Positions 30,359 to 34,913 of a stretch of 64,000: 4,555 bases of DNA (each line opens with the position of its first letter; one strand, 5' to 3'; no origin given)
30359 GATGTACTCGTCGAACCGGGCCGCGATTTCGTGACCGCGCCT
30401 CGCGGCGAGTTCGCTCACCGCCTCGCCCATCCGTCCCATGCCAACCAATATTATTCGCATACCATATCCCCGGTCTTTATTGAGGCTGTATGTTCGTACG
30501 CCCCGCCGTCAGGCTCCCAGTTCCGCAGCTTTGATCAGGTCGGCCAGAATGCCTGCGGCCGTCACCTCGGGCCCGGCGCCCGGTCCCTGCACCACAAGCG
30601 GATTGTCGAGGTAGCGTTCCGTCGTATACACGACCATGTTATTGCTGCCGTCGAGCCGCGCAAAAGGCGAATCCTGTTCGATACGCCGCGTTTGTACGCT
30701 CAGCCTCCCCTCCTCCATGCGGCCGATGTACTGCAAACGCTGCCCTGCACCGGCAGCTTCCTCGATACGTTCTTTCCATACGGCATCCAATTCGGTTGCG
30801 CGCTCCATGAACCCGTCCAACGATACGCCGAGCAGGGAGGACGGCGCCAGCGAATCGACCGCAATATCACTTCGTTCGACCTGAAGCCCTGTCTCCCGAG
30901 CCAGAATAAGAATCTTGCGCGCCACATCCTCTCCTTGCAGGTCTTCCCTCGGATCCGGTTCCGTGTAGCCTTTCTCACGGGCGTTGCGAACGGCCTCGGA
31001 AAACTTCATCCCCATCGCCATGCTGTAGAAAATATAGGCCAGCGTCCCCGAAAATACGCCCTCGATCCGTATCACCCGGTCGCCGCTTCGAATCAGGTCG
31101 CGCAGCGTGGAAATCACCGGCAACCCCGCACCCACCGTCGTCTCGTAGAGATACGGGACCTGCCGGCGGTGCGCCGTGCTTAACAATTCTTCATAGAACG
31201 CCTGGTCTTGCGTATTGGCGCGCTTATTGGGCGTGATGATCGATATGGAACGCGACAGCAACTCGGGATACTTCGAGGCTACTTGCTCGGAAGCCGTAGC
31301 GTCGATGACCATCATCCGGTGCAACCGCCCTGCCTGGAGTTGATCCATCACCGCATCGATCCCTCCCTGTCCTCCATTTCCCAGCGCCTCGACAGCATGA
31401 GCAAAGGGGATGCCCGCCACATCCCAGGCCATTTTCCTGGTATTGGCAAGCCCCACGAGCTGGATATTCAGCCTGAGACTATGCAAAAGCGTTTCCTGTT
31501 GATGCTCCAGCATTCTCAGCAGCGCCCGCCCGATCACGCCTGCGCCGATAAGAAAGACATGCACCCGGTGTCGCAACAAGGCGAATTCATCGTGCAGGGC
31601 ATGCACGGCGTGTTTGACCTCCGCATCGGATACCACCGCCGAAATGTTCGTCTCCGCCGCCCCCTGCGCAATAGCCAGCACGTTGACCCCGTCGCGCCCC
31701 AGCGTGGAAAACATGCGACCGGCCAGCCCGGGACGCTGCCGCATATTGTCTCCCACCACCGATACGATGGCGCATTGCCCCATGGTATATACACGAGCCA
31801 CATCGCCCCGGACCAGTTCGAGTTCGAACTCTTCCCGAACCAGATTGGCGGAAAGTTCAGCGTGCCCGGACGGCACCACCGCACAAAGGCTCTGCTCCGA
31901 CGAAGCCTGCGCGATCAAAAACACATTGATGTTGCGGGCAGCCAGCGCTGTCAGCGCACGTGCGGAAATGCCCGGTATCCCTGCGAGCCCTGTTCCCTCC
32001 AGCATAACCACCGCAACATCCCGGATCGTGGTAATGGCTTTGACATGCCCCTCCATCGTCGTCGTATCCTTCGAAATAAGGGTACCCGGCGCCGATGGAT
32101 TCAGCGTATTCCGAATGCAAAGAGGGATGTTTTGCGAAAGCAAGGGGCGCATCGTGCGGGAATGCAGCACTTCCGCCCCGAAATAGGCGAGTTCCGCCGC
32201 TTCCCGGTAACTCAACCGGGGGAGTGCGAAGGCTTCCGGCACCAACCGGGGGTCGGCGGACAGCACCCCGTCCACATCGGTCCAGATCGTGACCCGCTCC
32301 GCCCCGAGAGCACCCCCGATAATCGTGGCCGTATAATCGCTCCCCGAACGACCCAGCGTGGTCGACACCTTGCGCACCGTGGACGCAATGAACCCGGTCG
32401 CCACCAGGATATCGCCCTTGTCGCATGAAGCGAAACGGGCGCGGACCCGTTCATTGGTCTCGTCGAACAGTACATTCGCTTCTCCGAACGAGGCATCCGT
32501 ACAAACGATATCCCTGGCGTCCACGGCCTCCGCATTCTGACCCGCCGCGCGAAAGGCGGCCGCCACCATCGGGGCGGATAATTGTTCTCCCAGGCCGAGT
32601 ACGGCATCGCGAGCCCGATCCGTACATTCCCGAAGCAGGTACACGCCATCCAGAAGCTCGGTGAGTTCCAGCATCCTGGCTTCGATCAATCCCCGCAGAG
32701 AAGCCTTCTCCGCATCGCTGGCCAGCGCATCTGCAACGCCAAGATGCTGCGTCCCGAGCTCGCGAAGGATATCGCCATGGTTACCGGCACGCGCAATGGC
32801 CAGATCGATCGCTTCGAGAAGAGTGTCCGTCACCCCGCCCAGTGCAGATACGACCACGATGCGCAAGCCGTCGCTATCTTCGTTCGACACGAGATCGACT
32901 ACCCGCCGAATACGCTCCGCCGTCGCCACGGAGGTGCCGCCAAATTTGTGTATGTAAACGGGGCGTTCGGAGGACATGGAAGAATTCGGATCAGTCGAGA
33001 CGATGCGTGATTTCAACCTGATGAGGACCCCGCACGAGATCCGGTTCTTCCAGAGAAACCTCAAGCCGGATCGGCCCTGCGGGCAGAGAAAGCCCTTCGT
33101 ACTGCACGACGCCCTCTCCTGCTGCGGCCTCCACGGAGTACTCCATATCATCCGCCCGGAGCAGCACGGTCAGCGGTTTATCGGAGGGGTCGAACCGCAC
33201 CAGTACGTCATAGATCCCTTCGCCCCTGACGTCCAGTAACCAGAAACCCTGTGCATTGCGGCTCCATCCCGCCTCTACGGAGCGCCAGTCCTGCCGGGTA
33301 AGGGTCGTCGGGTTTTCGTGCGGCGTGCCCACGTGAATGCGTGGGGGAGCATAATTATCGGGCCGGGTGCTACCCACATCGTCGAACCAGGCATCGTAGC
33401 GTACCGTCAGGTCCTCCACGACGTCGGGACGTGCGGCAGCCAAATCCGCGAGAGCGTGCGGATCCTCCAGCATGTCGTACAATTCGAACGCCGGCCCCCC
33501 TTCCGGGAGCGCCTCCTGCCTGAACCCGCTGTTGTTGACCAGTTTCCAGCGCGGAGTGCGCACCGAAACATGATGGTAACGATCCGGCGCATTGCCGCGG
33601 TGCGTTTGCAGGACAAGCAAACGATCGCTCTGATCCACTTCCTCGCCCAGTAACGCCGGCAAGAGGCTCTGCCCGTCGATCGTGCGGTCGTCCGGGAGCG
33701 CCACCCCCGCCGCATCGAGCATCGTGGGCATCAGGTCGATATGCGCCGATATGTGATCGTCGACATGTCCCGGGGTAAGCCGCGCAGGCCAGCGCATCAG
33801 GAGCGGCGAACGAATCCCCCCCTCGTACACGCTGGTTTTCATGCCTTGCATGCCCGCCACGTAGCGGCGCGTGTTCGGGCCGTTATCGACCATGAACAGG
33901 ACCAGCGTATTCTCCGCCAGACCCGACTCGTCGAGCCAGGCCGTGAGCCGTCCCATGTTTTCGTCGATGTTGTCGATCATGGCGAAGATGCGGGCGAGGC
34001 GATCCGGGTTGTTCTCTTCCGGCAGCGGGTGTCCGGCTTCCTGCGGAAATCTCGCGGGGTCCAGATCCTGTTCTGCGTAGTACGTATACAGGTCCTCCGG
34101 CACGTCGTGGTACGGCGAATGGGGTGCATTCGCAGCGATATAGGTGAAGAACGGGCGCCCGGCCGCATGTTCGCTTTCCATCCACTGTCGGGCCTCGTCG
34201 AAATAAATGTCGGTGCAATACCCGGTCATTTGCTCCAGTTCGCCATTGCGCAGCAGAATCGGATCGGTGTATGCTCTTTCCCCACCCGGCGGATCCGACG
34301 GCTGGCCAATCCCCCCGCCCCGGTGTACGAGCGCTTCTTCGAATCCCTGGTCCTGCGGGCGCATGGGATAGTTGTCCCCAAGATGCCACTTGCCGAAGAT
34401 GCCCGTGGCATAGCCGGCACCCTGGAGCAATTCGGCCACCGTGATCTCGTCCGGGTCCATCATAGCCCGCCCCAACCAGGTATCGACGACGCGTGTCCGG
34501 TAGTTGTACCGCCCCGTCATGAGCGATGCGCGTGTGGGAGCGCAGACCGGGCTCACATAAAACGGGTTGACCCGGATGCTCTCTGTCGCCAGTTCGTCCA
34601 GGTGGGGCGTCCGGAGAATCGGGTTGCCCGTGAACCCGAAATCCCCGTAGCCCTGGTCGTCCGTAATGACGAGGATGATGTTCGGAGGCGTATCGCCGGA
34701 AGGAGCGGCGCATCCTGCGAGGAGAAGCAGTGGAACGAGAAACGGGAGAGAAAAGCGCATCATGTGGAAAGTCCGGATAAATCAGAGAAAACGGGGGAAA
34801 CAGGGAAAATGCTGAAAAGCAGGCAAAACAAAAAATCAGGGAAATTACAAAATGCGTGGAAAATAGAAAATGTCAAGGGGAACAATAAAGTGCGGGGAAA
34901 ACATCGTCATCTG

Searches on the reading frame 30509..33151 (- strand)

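Call 86: search_protein_families(library=pfam, proteins=[window:30509-33151:-], max_evalue=0.00001)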
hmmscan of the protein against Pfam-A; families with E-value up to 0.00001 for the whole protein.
window:30509-33151:- (880 aa): 6 families
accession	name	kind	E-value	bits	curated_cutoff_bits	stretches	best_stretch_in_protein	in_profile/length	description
PF00742.24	Homoserine_dh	-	6.4e-51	173.1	22.9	1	678-873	1-173/173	Homoserine dehydrogenase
PF00696.33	AA_kinase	-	3.9e-46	158.1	24.9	1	66-348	3-234/234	Amino acid kinase family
PF22468.2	ACT_9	-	1.5e-38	130.8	27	2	463-523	1-61/61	ACT domain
PF13840.12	ACT_7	-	4e-17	62.3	27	1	460-521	6-65/65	ACT domain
PF03447.22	NAD_binding_3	-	4.4e-13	50.4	24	1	536-670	1-116/116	Homoserine dehydrogenase, NAD binding domain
PF01842.31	ACT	-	4.2e-11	42.9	27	0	391-420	9-38/66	ACT domain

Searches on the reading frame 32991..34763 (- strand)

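Call 86: search_protein_families(library=pfam, proteins=[window:32991-34763:-], max_evalue=0.00001)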
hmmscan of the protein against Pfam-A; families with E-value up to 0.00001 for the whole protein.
window:32991-34763:- (590 aa): 3 families
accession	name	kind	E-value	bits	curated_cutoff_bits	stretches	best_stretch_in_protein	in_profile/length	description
PF00884.28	Sulfatase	-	2.4e-54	185.1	25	1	27-354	1-301/301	Sulfatase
PF16347.10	SGSH_C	-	1.5e-16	61.4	29.3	1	309-442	8-132/154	N-sulphoglucosamine sulphohydrolase, C-terminal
PF01663.27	Phosphodiest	-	2.6e-06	27.7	23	1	51-295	19-220/342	Type I phosphodiesterase / nucleotide pyrophosphatase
